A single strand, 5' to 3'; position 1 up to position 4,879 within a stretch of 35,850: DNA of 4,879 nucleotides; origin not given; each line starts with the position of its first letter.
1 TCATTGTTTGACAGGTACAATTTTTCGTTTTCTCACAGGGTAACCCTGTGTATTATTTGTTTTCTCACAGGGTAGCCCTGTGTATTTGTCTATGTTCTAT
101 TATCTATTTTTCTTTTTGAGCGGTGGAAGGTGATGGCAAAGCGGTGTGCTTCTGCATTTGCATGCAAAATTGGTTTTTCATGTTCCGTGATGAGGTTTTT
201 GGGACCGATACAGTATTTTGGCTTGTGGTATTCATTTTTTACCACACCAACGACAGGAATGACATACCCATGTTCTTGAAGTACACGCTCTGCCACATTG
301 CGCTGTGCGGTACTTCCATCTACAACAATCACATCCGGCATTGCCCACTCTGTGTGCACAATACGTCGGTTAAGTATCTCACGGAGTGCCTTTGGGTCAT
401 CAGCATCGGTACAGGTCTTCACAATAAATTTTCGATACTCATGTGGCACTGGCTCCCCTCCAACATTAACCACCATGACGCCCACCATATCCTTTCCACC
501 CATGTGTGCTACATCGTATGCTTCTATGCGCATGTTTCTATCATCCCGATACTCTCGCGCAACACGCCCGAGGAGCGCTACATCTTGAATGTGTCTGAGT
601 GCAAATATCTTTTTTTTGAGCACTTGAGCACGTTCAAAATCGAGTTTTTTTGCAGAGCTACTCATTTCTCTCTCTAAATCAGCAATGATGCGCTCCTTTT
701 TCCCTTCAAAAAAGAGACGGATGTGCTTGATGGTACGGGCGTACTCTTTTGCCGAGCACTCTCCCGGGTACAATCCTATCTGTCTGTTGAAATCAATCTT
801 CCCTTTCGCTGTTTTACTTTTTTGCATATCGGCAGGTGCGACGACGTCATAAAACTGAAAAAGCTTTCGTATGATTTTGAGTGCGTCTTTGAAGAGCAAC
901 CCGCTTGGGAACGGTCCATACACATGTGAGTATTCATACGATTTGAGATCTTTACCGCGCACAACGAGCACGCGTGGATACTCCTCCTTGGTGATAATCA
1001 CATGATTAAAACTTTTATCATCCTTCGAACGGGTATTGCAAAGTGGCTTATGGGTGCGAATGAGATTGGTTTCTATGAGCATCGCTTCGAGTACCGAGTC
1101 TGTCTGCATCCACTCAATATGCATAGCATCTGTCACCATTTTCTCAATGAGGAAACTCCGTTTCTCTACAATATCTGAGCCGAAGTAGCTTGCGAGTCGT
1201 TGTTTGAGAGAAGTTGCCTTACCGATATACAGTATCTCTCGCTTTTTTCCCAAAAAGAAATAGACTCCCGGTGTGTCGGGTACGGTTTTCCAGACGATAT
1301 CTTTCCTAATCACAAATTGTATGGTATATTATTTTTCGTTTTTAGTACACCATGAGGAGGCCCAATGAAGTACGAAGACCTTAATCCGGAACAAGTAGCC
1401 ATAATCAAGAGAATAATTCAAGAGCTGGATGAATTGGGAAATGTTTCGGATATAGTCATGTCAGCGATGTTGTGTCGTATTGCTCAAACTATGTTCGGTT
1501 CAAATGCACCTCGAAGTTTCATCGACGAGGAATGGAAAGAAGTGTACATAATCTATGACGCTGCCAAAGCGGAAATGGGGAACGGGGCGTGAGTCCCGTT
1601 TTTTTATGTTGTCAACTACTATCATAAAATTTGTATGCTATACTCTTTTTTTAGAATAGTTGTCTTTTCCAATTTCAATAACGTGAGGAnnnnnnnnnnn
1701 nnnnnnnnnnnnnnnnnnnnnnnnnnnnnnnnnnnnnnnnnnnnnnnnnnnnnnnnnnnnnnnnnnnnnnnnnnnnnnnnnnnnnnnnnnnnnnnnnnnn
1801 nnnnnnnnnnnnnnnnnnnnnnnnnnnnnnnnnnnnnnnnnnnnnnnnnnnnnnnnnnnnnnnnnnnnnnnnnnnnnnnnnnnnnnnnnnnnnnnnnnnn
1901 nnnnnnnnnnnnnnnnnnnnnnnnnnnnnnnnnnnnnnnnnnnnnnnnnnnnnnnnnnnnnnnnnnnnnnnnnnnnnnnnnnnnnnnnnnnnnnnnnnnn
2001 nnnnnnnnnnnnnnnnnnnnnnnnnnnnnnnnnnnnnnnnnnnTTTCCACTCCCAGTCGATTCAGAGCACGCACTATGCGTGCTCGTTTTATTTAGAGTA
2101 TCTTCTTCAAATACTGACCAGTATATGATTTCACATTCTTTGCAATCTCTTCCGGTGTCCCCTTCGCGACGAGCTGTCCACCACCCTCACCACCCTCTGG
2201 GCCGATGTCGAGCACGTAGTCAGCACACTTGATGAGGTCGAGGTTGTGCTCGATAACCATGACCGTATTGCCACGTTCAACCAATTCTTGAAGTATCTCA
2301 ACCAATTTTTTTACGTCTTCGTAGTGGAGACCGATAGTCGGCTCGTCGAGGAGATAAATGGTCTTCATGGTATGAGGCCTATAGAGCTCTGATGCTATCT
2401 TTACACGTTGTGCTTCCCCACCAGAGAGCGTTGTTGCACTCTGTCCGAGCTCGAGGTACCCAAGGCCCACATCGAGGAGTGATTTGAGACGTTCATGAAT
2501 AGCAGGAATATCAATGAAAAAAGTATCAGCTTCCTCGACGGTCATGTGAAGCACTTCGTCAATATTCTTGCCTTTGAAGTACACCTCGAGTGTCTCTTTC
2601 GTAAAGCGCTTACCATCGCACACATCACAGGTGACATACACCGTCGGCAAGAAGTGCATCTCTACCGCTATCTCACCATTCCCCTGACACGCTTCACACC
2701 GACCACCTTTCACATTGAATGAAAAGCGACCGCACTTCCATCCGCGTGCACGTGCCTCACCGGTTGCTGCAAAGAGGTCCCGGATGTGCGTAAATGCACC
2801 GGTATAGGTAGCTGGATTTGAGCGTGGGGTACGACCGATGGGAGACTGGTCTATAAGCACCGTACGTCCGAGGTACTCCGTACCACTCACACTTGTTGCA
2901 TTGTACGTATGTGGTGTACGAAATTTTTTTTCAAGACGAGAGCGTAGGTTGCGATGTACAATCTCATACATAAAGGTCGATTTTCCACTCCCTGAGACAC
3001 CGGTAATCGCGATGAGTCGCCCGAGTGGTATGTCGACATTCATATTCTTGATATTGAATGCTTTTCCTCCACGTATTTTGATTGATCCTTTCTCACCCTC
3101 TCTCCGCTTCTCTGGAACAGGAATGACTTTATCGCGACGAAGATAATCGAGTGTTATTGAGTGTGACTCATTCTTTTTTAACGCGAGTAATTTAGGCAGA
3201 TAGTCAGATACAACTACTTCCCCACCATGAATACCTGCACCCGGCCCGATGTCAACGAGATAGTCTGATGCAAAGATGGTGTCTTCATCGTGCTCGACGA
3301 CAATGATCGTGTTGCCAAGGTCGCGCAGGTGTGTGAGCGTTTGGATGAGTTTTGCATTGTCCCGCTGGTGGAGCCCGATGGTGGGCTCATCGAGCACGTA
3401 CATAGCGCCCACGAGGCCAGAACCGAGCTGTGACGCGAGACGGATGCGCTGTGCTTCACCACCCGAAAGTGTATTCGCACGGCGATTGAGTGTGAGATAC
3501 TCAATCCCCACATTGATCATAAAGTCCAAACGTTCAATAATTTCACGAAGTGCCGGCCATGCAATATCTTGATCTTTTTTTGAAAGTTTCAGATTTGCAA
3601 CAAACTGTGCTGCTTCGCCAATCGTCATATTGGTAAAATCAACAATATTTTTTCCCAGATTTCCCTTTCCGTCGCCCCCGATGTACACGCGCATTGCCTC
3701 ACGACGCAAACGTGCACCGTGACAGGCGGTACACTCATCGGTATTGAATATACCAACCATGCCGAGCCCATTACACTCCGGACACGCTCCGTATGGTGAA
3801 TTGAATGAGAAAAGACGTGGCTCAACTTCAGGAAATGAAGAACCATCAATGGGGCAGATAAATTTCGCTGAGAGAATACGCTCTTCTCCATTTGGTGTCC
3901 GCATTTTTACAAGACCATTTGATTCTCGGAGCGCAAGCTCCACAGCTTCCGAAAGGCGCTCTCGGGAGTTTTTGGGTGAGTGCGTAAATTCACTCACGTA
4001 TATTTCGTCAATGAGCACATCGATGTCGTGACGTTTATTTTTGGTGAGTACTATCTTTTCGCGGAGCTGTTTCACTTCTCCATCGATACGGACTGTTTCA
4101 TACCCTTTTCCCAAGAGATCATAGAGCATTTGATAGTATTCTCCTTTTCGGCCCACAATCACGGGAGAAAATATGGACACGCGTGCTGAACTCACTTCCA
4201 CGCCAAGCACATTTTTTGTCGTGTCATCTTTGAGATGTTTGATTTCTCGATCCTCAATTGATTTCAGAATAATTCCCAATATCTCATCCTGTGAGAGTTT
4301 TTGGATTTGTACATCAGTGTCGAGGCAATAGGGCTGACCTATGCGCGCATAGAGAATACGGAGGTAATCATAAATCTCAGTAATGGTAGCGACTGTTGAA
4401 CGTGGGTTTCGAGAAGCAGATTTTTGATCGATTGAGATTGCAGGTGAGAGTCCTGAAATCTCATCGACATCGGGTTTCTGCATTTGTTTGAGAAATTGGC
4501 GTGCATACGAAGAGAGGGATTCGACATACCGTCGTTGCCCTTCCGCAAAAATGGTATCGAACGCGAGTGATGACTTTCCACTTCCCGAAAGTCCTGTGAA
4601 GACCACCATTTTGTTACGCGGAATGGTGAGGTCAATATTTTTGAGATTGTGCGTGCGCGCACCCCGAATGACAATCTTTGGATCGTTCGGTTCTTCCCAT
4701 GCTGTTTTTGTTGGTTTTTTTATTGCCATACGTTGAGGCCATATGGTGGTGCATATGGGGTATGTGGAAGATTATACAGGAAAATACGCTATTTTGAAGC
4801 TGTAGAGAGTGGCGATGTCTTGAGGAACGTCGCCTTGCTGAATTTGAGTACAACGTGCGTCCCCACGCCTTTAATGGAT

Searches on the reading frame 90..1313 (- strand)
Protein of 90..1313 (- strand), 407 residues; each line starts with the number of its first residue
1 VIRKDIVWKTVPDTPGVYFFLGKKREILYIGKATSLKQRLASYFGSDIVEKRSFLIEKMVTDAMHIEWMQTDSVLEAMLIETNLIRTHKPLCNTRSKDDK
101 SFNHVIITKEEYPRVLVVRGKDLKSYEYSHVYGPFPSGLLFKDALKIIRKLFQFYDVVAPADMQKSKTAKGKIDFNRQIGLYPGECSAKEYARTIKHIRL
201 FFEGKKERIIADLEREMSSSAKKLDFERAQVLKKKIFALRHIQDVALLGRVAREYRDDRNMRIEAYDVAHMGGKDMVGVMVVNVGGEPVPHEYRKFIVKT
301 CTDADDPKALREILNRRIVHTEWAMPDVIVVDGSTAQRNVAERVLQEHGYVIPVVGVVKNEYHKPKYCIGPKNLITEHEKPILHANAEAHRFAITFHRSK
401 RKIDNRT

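Call 5: search_protein_families(library=pfam, proteins=[window:90-1313:-], max_evalue=0.001)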
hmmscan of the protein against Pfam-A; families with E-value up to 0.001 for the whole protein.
window:90-1313:- (407 aa): 4 families
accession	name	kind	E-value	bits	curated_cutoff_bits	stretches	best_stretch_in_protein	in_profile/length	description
PF08459.17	UvrC_RNaseH_dom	-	3.9e-30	105.2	22.3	1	260-394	10-159/159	UvrC RNAse H endonuclease domain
PF01541.30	GIY-YIG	-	1.2e-07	32.4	22.6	1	16-90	3-74/78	GIY-YIG catalytic domain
PF02151.25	UVR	-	1.4e-05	25.1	21.5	1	207-240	1-34/36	UvrB/uvrC motif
PF20815.3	GIY_YIG_2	-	0.00039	20.8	22.4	0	52-103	94-144/153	GIY-YIG catalytic domain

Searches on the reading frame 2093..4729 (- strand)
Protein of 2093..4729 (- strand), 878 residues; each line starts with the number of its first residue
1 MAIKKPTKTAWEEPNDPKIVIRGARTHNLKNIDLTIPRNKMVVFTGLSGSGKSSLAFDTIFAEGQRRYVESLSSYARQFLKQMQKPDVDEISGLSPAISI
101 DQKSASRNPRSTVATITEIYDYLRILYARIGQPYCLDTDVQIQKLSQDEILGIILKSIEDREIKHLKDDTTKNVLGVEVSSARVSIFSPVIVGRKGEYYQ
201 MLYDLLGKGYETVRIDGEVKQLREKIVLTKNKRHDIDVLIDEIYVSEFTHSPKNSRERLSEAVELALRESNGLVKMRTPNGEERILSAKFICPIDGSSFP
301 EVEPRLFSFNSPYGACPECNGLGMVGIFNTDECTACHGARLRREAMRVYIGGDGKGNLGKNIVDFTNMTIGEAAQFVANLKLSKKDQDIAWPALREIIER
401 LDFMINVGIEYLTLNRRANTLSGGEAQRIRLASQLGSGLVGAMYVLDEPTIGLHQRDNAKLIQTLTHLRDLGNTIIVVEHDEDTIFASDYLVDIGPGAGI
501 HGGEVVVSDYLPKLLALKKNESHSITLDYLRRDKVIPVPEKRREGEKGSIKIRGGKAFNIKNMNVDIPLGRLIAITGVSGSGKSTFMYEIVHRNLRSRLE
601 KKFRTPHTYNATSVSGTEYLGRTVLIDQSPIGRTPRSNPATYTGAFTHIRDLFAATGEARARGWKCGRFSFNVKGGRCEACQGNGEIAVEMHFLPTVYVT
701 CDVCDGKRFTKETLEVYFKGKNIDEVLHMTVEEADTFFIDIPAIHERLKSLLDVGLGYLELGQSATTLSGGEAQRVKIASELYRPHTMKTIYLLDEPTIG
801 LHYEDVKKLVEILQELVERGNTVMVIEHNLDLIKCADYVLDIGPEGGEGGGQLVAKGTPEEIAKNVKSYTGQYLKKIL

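Call 5: search_protein_families(library=pfam, proteins=[window:2093-4729:-], max_evalue=0.001)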
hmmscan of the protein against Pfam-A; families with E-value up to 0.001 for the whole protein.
window:2093-4729:- (878 aa): 14 families
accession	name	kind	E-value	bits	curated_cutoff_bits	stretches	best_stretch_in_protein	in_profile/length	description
PF00005.33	ABC_tran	-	1.2e-22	81.5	25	2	744-798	85-136/137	ABC transporter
PF17760.6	UvrA_inter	-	2.2e-22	79.4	23.3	1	181-278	16-107/109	UvrA interaction domain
PF02463.25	SMC_N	-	4.1e-10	39.9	40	0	19-492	5-209/220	RecF/RecN/SMC N terminal domain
PF13304.12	AAA_21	-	1.1e-07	32.7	27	0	774-825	243-295/304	AAA domain, putative AbiEii toxin, Type IV TA system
PF13555.12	AAA_29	-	5.7e-07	29.6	27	0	566-587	18-39/61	P-loop containing region of AAA domain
PF20720.3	nSTAND3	-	6.6e-06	26.3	27.2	0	31-58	9-36/155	Novel STAND NTPase 3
PF00684.25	DnaJ_CXXCXGXG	-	1.2e-05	25.9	32.7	0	314-339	42-64/65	DnaJ central domain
PF13671.12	AAA_33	-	3e-05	24.8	27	0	572-599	1-28/143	AAA domain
PF13191.12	AAA_16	-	4.1e-05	24.6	32.6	0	570-605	24-62/167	AAA ATPase domain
PF03193.22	RsgA_GTPase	-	0.00028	21.2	30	0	21-56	89-123/174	RsgA GTPase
PF13481.12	AAA_25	-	0.00028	21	27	0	567-592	30-55/195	AAA domain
PF01583.26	APS_kinase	-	0.00043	20.8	21.1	0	40-57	3-20/152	Adenylylsulphate kinase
PF20703.3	nSTAND1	-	0.00044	20.4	27.1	0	29-65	23-59/379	Novel STAND NTPase 1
PF05729.18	NACHT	-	0.00072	19.9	26.7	0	571-606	1-37/167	NACHT domain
